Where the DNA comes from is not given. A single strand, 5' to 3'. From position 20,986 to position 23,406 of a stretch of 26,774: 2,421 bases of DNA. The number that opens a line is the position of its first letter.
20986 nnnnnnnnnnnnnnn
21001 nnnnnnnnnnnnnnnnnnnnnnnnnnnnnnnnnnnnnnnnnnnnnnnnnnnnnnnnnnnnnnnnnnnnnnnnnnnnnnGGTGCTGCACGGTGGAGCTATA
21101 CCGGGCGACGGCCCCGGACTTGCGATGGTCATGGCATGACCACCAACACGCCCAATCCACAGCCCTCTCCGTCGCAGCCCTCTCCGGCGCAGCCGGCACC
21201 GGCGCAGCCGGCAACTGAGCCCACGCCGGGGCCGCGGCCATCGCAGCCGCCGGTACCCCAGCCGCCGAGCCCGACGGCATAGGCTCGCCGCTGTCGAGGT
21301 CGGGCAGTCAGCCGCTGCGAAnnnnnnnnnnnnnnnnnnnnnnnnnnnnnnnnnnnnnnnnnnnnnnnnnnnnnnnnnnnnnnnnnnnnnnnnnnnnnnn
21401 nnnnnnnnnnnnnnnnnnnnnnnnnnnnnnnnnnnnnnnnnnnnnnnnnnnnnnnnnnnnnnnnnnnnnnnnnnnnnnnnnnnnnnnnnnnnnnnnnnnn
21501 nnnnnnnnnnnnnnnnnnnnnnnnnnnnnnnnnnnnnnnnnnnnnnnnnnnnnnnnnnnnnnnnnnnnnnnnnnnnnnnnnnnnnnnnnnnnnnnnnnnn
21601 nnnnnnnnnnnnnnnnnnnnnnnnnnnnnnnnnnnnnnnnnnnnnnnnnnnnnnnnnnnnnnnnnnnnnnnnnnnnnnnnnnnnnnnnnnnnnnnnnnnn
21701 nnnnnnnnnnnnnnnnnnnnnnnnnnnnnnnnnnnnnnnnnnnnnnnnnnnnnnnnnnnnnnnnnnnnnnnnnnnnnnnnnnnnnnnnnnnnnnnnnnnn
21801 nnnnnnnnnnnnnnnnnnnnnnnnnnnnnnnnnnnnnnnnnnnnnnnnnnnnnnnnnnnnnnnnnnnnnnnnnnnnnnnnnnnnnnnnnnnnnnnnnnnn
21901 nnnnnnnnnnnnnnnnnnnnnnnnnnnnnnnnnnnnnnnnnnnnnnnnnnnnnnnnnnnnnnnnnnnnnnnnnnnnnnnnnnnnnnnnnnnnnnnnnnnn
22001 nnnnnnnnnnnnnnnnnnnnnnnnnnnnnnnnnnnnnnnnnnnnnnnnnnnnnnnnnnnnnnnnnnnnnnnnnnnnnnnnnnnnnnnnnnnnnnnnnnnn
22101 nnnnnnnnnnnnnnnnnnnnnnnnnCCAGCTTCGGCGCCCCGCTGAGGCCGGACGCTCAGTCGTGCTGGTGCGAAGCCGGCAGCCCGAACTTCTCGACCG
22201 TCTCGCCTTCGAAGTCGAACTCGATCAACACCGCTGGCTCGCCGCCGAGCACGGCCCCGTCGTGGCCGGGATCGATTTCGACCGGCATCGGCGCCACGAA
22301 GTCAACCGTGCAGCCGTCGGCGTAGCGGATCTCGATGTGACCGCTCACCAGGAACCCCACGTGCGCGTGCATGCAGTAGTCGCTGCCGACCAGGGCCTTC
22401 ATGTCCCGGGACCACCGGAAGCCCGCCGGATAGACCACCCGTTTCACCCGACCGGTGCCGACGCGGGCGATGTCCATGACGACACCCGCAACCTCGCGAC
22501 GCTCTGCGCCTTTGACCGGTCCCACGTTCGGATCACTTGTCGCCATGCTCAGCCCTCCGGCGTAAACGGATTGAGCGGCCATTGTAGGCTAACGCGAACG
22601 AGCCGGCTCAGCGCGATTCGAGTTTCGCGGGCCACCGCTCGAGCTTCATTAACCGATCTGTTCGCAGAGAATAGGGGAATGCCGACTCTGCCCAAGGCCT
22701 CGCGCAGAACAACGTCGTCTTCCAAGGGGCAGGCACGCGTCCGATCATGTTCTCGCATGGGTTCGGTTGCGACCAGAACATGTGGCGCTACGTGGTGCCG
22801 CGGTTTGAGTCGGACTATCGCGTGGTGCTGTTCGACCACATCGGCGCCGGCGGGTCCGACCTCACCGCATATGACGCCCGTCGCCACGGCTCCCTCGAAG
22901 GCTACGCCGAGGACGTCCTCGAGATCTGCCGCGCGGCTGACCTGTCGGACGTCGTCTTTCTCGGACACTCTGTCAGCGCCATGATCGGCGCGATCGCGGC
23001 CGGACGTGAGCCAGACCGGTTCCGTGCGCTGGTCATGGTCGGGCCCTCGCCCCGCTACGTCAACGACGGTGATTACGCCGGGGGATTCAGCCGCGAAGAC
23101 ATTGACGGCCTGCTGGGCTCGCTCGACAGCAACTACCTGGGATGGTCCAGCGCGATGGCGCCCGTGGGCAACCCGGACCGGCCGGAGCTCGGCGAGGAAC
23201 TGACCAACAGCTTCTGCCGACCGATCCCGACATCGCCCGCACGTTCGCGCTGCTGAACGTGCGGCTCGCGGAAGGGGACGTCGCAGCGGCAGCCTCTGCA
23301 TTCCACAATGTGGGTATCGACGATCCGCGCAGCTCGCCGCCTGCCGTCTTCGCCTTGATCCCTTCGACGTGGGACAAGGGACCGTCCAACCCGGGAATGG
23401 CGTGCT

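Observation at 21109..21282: Second, independent copy of the same architecture: sigma54 element plus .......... microprotein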

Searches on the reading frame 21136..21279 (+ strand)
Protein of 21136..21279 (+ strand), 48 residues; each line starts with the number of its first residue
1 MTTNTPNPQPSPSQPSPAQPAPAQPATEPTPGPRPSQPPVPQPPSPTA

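Call 28: find_homologous_proteins(query=window:21136-21279:+, max_evalue=1)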
Query window:21136-21279:+: no candidate shares three 5-residue words with the query. No homologue found. Only proteins of 26 to 84 residues were searched: fused or split forms outside these lengths cannot appear, so this answer is no evidence that the protein stands alone or is whole; lengths 'longer' or 'shorter' looks for them.

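Call 40: search_protein_families(library=pfam, proteins=[window:21136-21279:+], max_evalue=1)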
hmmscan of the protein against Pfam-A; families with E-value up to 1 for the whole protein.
window:21136-21279:+ (48 aa): 0 families

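Call 41: search_protein_families(library=ncbifam, proteins=[window:21136-21279:+], max_evalue=1)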
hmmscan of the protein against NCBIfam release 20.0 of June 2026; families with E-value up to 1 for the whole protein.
window:21136-21279:+ (48 aa): 0 families

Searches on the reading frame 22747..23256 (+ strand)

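Call 12: search_protein_families(library=pfam, proteins=[window:22747-23256:+])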
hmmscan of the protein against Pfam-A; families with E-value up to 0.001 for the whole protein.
window:22747-23256:+ (169 aa): 3 families
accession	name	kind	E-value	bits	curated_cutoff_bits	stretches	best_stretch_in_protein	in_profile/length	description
PF00561.26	Abhydrolase_1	-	1.6e-16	61.2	25.8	1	2-104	5-105/245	alpha/beta hydrolase fold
PF12697.13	Abhydrolase_6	-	5.3e-09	37.5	26.3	1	2-136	3-123/217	Alpha/beta hydrolase family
PF12146.15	Hydrolase_4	-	9.1e-08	32.1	27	1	2-101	9-110/239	Serine aminopeptidase, S33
